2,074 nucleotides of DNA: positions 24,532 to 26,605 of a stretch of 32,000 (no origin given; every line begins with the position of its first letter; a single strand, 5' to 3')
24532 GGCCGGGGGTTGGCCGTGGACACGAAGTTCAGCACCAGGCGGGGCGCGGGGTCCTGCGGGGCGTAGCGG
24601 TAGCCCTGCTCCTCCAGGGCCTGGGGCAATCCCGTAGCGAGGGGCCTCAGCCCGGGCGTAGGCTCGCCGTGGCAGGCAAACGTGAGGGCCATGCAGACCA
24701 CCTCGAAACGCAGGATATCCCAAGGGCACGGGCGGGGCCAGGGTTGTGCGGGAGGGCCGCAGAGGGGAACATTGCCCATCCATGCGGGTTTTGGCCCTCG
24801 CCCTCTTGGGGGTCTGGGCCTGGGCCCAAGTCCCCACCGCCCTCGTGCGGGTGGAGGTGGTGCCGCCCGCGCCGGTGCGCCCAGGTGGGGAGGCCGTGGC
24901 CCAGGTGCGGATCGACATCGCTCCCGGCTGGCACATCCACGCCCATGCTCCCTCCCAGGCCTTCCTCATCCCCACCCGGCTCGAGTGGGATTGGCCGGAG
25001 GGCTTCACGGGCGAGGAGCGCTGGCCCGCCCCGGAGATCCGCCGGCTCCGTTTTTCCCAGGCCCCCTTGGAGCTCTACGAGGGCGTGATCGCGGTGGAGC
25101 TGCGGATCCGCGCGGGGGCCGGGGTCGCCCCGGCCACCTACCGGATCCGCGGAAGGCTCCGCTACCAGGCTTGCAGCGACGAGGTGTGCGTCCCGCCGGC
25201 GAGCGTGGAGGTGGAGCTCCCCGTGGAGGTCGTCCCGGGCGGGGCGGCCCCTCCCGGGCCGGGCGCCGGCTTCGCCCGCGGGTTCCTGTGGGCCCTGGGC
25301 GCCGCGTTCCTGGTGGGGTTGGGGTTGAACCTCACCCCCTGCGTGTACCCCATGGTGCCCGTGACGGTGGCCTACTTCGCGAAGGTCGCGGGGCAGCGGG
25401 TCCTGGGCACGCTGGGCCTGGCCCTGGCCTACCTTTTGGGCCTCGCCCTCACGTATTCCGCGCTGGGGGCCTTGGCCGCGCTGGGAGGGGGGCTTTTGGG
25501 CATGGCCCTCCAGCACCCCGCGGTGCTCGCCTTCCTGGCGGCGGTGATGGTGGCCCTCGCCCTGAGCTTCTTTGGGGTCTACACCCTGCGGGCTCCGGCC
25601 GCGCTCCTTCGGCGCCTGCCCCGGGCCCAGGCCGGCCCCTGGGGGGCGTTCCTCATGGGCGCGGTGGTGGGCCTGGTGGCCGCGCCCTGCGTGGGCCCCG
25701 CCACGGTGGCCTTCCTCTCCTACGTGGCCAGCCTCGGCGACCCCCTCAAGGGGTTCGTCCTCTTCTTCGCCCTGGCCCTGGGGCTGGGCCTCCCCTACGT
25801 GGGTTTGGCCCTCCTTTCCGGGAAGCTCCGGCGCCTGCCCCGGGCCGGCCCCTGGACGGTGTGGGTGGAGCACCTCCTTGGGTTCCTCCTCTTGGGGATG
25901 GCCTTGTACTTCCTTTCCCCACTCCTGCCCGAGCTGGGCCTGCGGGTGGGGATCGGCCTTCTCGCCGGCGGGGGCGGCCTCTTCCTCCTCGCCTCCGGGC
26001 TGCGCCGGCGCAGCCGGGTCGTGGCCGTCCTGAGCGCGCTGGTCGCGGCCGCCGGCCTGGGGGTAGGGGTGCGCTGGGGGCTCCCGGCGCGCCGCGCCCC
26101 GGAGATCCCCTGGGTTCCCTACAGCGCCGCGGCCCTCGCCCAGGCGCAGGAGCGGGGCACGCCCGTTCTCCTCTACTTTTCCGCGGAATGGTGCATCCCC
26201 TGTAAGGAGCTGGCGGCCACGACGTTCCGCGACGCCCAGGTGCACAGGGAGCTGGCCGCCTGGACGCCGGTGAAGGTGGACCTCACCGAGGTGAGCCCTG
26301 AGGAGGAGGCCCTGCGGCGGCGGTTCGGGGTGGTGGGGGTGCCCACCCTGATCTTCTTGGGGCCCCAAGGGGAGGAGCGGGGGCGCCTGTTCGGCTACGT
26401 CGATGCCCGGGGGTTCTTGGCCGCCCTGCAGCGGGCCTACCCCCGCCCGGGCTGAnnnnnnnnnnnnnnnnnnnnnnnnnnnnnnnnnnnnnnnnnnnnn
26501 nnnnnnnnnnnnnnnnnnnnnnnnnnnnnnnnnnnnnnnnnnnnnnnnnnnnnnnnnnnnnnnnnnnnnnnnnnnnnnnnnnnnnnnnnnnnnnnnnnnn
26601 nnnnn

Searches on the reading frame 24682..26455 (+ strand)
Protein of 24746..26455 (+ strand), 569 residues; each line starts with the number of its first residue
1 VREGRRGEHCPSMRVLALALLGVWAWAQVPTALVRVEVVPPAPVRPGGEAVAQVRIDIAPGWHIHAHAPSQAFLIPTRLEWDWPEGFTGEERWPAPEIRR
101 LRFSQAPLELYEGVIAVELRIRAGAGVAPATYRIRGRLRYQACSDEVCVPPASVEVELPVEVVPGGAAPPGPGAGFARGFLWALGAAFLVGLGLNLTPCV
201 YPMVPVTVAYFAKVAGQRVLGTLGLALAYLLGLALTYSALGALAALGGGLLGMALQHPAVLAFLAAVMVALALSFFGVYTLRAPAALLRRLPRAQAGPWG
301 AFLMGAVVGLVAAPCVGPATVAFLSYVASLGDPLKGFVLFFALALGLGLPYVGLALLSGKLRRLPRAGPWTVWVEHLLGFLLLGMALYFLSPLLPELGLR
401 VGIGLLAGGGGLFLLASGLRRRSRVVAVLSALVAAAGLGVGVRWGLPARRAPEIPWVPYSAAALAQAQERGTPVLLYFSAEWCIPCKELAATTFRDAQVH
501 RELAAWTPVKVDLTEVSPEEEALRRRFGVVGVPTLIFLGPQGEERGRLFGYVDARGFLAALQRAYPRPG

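Call 80: search_protein_families(library=pfam, proteins=[window:24746-26455:+, window:24682-26205:+], max_evalue=0.001)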
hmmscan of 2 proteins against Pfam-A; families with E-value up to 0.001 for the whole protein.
window:24746-26455:+ (569 aa): 8 families
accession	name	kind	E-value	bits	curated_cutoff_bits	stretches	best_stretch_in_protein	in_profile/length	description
PF02683.22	DsbD_TM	-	9.8e-45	153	27.1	1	181-393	2-218/219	Cytochrome C biogenesis protein transmembrane domain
PF11412.14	DsbD_N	-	1.2e-12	48.4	25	1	38-154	4-113/119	Thiol:disulfide interchange protein DsbD, N-terminal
PF13899.12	Thioredoxin_7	-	6.7e-12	45.8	27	1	456-540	2-83/83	Thioredoxin-like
PF13098.12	Thioredoxin_2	-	1.5e-11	45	27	1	467-561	1-104/104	Thioredoxin-like domain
PF00085.26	Thioredoxin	-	3.9e-08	33.7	23.5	1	470-553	17-93/103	Thioredoxin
PF13386.12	DsbD_2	-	6.7e-08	33.1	24.9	1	186-381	1-192/199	Cytochrome C biogenesis protein transmembrane region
PF03190.21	Thioredox_DsbH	-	1.8e-06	28.4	27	1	453-515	19-82/163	Protein of unknown function, DUF255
PF13905.12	Thioredoxin_8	-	7.7e-05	23.4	27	0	471-490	1-20/94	Thioredoxin-like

window:24682-26205:+ (507 aa): 0 families
